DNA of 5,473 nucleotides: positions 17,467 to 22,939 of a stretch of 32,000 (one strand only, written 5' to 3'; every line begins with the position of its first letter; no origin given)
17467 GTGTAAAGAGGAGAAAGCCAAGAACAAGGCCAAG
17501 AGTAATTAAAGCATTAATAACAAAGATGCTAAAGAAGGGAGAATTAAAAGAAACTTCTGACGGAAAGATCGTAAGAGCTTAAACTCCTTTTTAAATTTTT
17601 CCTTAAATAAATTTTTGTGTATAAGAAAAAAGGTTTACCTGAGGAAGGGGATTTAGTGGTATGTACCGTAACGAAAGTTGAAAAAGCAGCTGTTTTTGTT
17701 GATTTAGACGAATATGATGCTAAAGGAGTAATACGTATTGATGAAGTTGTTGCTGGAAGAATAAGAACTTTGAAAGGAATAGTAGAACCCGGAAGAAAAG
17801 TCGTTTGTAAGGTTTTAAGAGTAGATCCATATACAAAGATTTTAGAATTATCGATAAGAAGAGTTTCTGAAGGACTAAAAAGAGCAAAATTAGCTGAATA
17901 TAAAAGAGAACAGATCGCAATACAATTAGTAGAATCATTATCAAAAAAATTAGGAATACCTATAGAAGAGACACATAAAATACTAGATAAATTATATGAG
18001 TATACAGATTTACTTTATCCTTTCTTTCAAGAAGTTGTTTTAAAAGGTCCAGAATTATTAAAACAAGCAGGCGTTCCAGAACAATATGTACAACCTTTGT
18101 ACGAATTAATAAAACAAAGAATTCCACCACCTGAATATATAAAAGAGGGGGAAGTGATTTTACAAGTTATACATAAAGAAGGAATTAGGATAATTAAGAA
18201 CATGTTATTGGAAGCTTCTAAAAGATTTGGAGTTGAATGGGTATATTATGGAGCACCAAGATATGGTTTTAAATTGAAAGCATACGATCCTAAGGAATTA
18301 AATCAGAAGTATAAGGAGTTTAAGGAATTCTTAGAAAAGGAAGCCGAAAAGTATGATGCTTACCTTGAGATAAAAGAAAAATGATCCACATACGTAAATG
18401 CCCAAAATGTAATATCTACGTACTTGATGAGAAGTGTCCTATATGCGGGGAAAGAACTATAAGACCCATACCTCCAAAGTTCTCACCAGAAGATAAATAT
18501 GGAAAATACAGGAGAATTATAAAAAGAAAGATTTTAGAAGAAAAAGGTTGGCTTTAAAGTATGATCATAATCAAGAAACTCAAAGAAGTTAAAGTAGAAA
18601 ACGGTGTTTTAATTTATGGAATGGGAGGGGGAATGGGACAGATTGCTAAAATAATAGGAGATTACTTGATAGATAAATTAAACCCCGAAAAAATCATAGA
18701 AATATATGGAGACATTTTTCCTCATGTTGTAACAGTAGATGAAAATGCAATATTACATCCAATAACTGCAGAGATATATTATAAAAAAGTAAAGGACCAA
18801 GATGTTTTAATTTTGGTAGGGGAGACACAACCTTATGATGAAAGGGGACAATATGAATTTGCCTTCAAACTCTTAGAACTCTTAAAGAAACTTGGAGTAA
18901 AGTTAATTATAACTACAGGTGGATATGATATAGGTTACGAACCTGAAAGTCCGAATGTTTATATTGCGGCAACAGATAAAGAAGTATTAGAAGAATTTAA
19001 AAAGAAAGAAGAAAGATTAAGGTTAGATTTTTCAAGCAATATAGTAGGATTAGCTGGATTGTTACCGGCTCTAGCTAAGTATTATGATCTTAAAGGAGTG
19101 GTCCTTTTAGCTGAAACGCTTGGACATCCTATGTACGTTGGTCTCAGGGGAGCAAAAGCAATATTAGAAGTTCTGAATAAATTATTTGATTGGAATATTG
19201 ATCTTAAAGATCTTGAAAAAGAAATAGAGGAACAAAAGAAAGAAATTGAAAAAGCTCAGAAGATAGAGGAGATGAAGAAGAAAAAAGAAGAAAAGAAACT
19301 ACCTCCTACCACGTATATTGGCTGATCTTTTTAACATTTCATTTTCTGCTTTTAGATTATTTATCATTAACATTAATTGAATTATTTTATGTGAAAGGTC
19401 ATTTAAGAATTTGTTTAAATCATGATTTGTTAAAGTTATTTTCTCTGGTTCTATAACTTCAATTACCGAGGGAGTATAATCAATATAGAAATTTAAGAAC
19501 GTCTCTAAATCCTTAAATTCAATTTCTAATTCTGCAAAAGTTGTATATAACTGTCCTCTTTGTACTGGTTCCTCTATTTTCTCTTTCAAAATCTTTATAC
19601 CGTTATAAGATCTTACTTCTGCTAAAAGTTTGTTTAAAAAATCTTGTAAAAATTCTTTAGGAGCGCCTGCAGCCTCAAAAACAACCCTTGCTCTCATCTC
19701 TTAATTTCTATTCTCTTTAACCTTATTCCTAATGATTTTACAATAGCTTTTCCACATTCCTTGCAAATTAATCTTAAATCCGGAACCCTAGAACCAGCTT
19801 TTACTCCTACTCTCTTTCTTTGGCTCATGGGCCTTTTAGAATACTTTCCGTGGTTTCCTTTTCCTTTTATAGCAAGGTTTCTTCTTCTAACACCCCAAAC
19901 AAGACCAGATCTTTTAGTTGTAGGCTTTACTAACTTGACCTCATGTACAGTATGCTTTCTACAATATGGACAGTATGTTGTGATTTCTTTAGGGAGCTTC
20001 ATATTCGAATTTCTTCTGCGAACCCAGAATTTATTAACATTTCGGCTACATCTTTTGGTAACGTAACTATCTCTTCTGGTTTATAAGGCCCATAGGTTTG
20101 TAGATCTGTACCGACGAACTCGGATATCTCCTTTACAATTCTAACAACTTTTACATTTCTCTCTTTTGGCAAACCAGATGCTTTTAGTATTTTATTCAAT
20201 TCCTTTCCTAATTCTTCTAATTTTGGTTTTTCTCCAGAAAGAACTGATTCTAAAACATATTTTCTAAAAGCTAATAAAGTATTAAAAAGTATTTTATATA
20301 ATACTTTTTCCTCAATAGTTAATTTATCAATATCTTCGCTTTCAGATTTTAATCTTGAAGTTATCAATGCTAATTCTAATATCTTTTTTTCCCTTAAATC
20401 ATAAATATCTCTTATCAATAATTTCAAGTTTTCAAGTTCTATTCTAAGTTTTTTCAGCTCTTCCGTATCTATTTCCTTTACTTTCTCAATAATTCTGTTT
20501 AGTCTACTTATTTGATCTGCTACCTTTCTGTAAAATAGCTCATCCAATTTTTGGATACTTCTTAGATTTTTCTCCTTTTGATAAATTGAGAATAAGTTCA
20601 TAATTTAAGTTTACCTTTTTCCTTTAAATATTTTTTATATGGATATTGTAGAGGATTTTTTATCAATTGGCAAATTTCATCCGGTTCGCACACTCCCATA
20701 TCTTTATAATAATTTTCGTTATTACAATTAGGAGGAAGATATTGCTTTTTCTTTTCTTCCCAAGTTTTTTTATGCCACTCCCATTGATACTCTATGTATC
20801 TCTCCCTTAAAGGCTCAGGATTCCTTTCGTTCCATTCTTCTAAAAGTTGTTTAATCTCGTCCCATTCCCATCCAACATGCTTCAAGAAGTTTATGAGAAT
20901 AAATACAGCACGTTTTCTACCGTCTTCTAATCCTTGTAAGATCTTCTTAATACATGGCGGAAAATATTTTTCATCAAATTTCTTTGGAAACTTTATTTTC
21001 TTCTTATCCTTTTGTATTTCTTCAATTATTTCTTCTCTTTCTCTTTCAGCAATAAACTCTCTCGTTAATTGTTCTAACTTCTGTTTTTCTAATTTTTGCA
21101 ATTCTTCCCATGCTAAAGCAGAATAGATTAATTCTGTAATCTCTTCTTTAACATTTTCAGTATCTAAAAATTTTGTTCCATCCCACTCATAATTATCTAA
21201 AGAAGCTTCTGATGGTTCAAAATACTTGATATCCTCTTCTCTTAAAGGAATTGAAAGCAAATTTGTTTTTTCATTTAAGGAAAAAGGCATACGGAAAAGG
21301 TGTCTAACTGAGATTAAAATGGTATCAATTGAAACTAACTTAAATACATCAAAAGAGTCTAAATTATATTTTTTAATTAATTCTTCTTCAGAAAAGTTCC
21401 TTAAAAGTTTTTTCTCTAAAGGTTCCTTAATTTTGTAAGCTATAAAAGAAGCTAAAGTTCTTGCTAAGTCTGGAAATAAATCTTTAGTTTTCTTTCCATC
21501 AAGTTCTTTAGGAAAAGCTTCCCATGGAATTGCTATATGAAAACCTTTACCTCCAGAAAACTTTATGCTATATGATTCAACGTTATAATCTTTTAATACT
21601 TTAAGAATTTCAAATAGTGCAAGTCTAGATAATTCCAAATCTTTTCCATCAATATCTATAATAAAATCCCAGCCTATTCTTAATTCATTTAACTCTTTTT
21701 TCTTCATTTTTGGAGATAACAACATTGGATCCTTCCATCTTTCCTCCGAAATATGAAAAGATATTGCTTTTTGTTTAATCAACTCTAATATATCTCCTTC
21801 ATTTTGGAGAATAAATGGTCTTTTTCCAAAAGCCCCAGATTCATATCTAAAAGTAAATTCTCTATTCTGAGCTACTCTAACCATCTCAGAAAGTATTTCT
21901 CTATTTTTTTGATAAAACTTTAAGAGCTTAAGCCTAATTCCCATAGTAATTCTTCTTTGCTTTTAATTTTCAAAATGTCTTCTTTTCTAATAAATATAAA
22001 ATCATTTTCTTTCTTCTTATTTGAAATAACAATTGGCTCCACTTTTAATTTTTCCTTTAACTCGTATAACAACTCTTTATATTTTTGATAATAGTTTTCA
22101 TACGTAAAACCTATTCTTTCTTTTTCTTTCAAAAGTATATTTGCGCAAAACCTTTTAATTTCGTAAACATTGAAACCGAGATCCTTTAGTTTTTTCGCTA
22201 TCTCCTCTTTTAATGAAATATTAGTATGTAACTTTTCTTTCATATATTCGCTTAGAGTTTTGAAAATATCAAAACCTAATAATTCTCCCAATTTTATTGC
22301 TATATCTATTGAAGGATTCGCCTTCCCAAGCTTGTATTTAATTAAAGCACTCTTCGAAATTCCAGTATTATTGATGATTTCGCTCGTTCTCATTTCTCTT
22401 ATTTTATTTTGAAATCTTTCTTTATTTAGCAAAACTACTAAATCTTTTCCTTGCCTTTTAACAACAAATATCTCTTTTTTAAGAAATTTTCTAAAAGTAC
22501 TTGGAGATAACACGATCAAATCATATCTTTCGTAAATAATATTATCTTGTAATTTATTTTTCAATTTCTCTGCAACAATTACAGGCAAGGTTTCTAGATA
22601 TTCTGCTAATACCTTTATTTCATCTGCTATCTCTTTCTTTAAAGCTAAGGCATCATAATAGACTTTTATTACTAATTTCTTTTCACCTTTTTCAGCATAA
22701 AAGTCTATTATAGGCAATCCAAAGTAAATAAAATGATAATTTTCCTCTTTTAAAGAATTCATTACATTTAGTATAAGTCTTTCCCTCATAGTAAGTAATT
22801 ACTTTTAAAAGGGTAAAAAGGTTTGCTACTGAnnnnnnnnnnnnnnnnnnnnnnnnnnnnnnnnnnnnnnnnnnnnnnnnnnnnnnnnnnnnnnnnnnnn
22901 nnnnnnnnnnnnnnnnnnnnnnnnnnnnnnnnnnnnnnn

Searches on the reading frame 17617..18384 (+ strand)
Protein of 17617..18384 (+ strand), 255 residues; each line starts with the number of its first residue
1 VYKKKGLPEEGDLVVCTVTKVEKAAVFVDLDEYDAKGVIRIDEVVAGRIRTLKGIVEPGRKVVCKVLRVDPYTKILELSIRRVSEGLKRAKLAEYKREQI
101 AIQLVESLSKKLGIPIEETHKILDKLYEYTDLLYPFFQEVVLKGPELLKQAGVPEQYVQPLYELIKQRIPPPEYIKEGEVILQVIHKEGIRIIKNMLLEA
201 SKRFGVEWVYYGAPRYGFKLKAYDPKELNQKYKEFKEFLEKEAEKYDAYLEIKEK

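Call 22: search_protein_families(library=pfam, max_evalue=0.001, proteins=[window:17617-18384:+])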
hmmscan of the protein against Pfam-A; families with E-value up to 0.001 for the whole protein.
window:17617-18384:+ (255 aa): 3 families
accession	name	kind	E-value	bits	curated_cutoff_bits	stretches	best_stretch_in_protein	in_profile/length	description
PF07541.17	EIF_2_alpha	-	5.6e-17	62.2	22.8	1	120-224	3-113/114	Eukaryotic translation initiation factor 2 alpha subunit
PF00575.29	S1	-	1.6e-06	28.9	22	1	8-81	2-74/74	S1 RNA binding domain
PF23459.1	S1_RRP5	-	0.00011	23.1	27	1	9-79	2-71/72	RRP5 S1 domain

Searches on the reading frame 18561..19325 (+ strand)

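Call 22: search_protein_families(library=pfam, max_evalue=0.001, proteins=[window:18561-19325:+])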
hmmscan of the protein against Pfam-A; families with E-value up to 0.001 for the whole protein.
window:18561-19325:+ (254 aa): 1 family
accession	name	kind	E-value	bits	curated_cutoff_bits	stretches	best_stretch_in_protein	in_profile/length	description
PF09754.15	PAC2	-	5.9e-38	131.3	25.8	1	24-232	7-214/215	PAC2 family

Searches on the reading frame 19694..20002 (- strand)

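Call 122: search_protein_families(library=pfam, max_evalue=0.01, proteins=[window:19694-20002:-])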
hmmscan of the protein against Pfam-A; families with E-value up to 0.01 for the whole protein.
window:19694-20002:- (102 aa): 4 families
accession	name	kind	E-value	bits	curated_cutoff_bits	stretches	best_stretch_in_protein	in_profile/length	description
PF00935.25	Ribosomal_L44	-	8.8e-12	45.7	25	1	16-100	1-75/76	Ribosomal protein L44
PF00471.26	Ribosomal_L33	-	0.00033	21.4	25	1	9-21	32-44/47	Ribosomal protein L33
PF23146.2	Zf_IFT144_1st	-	0.0018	18.6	27.5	0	6-14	2-10/25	IFT144, first zinc finger domain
PF25205.1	DUF7835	-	0.0088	16.3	27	0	5-24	9-28/66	Domain of unknown function (DUF7835)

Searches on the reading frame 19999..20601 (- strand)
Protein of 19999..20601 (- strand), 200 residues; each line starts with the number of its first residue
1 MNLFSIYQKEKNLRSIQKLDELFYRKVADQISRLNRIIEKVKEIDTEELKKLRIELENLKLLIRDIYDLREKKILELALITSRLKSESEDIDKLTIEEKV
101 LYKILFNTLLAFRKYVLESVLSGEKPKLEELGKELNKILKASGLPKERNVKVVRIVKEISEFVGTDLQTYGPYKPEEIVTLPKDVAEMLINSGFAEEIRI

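Call 22: search_protein_families(library=pfam, max_evalue=0.001, proteins=[window:19999-20601:-])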
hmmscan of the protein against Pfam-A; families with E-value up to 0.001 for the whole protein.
window:19999-20601:- (200 aa): 1 family
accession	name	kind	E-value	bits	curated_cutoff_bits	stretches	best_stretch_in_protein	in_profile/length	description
PF22090.1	Gins51_C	-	1.8e-14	53.7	27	1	152-198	2-48/48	Gins51, C-terminal domain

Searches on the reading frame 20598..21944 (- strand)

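Call 22: search_protein_families(library=pfam, max_evalue=0.001, proteins=[window:20598-21944:-])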
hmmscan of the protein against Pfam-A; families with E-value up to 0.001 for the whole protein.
window:20598-21944:- (448 aa): 4 families
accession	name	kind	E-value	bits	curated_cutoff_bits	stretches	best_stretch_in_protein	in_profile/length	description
PF04104.19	DNA_primase_lrg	-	3.2e-14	53.4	22.4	1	278-410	55-191/266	Eukaryotic and archaeal DNA primase, large subunit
PF01896.25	DNA_primase_S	-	2.5e-08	34.9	26.8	1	97-235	2-162/163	DNA primase small subunit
PF21686.3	LigD_Prim-Pol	-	2.9e-06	27.5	27.4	1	29-165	56-173/254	LigD, primase-polymerase domain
PF24286.1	DUF7474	-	0.00097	19.6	27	0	252-373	21-148/194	Family of unknown function (DUF7474)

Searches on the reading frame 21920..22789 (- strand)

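Call 22: search_protein_families(library=pfam, max_evalue=0.001, proteins=[window:21920-22789:-])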
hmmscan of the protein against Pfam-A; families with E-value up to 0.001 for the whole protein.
window:21920-22789:- (289 aa): 1 family
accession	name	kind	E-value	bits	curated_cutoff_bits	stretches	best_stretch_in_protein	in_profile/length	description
PF01381.28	HTH_3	-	0.00016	22.1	23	1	142-174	19-51/55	Helix-turn-helix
